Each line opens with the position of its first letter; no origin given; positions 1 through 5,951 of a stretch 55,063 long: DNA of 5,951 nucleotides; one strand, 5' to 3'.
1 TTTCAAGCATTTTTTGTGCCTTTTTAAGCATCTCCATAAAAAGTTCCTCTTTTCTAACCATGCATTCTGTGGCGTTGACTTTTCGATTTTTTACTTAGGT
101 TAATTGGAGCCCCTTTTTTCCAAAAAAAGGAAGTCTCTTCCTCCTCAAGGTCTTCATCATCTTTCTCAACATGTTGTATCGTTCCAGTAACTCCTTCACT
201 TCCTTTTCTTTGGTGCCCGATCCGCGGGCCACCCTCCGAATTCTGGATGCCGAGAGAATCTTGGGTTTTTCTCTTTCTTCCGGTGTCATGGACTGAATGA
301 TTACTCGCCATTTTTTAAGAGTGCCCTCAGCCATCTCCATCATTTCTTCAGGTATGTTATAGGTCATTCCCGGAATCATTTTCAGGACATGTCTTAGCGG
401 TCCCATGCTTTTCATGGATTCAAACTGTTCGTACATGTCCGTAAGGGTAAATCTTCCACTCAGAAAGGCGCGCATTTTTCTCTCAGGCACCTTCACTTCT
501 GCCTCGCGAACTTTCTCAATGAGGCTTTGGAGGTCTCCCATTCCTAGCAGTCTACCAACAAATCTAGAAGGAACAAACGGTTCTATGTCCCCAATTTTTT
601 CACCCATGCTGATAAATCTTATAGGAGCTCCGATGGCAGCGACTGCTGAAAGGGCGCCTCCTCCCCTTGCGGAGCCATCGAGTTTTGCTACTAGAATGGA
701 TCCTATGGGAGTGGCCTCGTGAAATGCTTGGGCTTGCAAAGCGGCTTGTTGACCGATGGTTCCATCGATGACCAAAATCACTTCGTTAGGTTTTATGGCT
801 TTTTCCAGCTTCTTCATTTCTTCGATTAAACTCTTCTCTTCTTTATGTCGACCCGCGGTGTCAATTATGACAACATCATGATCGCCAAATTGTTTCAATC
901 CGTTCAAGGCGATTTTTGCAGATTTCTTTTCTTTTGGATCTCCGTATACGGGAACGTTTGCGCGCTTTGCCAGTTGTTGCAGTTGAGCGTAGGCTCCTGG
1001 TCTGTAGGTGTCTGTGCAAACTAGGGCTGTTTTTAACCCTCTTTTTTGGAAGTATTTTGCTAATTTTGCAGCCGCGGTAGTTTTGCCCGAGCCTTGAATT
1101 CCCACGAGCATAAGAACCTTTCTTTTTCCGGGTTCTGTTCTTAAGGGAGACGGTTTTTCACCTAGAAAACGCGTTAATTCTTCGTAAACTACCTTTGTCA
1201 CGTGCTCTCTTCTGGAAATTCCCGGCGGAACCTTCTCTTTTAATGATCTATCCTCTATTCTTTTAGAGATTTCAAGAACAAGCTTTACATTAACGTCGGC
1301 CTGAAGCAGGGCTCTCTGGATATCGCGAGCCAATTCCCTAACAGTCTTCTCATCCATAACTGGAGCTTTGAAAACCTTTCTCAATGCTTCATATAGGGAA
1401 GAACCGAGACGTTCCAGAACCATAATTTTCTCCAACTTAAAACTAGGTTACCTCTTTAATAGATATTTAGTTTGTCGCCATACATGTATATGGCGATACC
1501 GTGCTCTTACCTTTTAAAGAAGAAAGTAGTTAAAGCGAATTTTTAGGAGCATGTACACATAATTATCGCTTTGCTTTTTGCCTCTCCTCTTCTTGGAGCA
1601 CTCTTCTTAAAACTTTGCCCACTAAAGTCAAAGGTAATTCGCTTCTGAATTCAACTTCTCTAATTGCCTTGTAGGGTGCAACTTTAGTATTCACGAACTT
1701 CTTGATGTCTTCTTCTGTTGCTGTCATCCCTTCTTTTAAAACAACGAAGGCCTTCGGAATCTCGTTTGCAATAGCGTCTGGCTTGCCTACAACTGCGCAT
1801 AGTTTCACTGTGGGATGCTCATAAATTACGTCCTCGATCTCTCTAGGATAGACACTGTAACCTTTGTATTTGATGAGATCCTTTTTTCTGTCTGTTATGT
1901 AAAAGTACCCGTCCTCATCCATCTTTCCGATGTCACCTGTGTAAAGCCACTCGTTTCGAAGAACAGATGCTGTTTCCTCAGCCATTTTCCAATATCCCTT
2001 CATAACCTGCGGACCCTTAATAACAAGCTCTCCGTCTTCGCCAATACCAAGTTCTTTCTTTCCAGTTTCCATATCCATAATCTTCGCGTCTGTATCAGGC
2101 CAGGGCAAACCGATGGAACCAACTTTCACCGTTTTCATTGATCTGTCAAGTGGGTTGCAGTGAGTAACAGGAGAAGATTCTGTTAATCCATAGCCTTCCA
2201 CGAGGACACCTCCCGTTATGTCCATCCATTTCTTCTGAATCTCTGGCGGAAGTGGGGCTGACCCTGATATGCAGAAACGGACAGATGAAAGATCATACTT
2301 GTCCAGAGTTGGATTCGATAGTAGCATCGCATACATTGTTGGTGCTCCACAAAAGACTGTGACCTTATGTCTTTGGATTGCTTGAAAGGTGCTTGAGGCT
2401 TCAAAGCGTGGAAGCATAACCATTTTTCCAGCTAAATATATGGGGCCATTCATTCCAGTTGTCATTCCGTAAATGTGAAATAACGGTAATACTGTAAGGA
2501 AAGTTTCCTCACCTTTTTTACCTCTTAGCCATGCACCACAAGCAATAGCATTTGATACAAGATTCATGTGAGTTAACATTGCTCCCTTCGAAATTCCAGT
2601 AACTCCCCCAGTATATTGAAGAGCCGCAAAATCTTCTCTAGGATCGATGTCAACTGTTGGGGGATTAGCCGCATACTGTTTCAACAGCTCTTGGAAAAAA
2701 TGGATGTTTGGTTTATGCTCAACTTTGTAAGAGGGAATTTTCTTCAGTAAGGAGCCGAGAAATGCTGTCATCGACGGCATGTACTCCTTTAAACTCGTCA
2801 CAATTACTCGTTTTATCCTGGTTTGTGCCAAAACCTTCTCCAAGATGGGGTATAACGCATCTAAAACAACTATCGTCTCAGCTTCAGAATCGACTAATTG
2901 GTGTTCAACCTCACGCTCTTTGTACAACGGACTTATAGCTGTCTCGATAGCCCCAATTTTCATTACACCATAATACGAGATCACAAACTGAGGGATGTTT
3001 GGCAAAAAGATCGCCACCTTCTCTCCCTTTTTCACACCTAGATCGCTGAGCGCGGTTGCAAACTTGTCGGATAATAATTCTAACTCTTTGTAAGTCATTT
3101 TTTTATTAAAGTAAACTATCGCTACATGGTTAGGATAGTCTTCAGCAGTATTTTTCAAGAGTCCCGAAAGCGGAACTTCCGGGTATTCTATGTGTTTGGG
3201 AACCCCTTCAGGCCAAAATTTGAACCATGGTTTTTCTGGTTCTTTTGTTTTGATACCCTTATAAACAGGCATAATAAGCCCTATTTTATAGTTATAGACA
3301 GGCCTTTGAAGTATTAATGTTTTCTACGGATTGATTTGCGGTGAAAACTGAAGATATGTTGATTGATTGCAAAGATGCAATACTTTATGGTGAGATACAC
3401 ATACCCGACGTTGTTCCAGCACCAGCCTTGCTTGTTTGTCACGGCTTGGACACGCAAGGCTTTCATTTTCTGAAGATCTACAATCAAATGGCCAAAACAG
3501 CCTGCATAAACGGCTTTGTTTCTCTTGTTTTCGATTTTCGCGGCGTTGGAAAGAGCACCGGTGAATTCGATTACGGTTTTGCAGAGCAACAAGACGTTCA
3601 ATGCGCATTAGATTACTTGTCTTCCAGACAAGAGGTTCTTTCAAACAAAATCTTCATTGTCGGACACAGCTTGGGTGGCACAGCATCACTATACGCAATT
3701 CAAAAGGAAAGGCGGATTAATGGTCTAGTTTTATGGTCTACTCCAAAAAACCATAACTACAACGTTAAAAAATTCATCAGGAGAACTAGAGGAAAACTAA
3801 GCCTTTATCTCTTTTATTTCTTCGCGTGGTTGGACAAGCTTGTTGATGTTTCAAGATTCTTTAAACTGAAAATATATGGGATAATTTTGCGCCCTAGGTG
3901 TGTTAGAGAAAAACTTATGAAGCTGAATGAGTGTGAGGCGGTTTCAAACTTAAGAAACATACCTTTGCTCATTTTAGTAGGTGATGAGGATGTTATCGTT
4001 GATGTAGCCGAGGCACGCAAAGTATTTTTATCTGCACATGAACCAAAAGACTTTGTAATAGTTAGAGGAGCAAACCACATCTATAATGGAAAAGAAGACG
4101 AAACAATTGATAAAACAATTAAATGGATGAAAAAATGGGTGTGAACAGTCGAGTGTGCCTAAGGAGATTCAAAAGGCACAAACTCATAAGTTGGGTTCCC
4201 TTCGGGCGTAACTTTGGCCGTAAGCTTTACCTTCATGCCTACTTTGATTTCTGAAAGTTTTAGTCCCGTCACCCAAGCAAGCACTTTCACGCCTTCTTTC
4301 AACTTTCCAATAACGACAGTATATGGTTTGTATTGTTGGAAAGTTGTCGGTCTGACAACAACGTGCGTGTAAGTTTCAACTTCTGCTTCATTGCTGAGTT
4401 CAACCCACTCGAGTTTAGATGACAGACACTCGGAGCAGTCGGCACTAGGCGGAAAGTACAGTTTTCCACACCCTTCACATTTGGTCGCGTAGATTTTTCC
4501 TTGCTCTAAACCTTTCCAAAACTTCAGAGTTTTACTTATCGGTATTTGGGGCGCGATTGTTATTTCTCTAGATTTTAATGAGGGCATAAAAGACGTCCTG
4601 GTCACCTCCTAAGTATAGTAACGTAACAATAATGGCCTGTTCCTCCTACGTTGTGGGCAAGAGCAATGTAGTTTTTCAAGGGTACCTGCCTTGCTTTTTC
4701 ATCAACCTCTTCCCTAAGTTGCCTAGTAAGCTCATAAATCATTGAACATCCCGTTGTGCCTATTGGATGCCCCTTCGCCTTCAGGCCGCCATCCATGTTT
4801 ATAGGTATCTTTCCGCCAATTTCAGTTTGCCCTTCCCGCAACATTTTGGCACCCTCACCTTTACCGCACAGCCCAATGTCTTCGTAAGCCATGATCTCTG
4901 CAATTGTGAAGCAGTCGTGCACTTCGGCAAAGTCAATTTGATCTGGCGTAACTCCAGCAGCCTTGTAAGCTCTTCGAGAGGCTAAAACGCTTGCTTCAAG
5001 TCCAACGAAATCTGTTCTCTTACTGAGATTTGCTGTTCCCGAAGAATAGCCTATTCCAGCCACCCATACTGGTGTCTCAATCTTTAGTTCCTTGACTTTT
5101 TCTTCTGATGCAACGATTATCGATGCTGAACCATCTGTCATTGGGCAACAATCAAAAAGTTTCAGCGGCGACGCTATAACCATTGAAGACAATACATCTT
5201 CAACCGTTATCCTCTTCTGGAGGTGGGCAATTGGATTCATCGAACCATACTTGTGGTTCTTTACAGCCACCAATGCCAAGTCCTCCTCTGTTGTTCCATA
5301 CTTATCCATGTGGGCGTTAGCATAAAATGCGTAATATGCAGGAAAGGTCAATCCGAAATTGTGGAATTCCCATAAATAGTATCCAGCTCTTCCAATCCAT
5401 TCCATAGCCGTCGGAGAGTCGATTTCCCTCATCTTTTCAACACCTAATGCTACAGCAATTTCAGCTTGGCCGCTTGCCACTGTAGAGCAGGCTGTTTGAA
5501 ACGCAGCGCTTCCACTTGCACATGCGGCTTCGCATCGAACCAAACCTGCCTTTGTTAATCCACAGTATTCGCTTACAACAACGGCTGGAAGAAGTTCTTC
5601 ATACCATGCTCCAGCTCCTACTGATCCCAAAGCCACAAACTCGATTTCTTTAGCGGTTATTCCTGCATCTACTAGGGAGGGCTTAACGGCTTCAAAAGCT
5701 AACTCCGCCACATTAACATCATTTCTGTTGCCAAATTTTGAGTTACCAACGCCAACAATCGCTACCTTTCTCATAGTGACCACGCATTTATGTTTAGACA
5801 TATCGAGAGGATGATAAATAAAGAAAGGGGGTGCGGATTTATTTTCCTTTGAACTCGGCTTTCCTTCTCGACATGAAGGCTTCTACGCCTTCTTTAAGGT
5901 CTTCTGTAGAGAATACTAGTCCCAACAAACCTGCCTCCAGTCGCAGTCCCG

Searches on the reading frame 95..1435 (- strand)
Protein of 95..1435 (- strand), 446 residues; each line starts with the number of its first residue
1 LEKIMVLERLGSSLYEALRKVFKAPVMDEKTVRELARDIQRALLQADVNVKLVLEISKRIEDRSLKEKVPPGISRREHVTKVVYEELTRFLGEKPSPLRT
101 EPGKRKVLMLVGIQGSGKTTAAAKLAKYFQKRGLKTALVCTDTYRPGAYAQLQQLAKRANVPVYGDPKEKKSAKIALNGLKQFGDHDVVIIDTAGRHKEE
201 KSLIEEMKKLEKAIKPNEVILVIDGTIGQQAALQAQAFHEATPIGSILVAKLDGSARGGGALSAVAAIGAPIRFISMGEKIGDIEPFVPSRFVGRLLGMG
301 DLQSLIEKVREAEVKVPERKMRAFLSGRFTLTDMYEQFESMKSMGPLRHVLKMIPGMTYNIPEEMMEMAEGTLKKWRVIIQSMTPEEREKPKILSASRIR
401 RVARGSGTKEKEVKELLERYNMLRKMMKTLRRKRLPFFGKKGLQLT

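Call 90: search_protein_families(library=pfam, proteins=[window:95-1435:-], max_evalue=0.00001)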
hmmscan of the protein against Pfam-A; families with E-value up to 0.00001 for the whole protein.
window:95-1435:- (446 aa): 4 families
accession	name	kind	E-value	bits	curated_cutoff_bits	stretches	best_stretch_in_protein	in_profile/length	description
PF00448.28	SRP54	-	3.2e-71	239.5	22.7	1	106-298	2-196/196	SRP54-type protein, GTPase domain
PF02978.25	SRP_SPB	-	1.5e-32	112.3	27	1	328-427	1-91/91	Signal peptide binding domain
PF02881.24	SRP54_N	-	2.4e-16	60.1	22.4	1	10-87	1-75/75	SRP54-type protein, helical bundle domain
PF13401.12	AAA_22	-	1.5e-06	29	27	0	105-215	5-114/130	AAA domain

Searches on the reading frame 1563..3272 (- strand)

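Call 90: search_protein_families(library=pfam, proteins=[window:1563-3272:-], max_evalue=0.00001)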
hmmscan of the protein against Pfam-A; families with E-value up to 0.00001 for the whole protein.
window:1563-3272:- (569 aa): 2 families
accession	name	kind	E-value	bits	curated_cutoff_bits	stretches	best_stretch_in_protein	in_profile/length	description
PF00501.34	AMP-binding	-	4.3e-98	329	29.9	1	40-428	2-384/384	AMP-binding enzyme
PF13193.12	AMP-binding_C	-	2.6e-20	73.5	24.5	1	478-553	1-76/76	AMP-binding enzyme C-terminal domain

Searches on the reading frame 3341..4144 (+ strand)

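Call 90: search_protein_families(library=pfam, proteins=[window:3341-4144:+], max_evalue=0.00001)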
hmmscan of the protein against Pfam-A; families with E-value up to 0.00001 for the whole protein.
window:3341-4144:+ (267 aa): 7 families
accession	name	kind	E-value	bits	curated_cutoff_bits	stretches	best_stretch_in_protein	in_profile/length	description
PF12146.15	Hydrolase_4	-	5.3e-18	65.6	27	1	29-246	6-232/239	Serine aminopeptidase, S33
PF00326.27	Peptidase_S9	-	3.2e-11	43.6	22.6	1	53-124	9-86/213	Prolyl oligopeptidase family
PF12697.13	Abhydrolase_6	-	9.2e-11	43.3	26.3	1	30-253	1-212/217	Alpha/beta hydrolase family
PF00561.26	Abhydrolase_1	-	9.9e-11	42.2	25.8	1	28-134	1-102/245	alpha/beta hydrolase fold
PF12740.14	PETase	-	2.4e-08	34.1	28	0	206-267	168-233/263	PET hydrolase-like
PF02129.25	Peptidase_S15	-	7.9e-07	29.5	23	1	26-122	18-115/262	X-Pro dipeptidyl-peptidase (S15 family)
PF01738.24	DLH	-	5.4e-06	26.6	21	0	83-134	78-129/217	Dienelactone hydrolase family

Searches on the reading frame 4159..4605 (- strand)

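Call 90: search_protein_families(library=pfam, proteins=[window:4159-4605:-], max_evalue=0.00001)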
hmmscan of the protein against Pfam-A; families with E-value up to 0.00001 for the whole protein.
window:4159-4605:- (148 aa): 2 families
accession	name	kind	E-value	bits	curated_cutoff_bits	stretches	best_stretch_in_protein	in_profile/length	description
PF01796.24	OB_ChsH2_C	-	7.7e-15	55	27.1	1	67-129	1-63/65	ChsH2, C-terminal OB-fold domain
PF12172.15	zf-ChsH2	-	3.7e-13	49.4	23.2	1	30-66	1-37/37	ChsH2, rubredoxin-like zinc ribbon domain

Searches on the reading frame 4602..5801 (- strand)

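Call 90: search_protein_families(library=pfam, proteins=[window:4602-5801:-], max_evalue=0.00001)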
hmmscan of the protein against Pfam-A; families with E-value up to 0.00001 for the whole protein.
window:4602-5801:- (399 aa): 3 families
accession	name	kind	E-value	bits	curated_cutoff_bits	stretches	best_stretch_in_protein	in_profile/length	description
PF22691.2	Thiolase_C_1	-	5.2e-43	146.7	28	1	253-399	3-144/144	Thiolase C-terminal domain-like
PF00108.29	Thiolase_N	-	4.5e-21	75.8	26.4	1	13-234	1-260/260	Thiolase, N-terminal domain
PF02803.24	Thiolase_C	-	3.5e-09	36.8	27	1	271-367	24-102/123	Thiolase, C-terminal domain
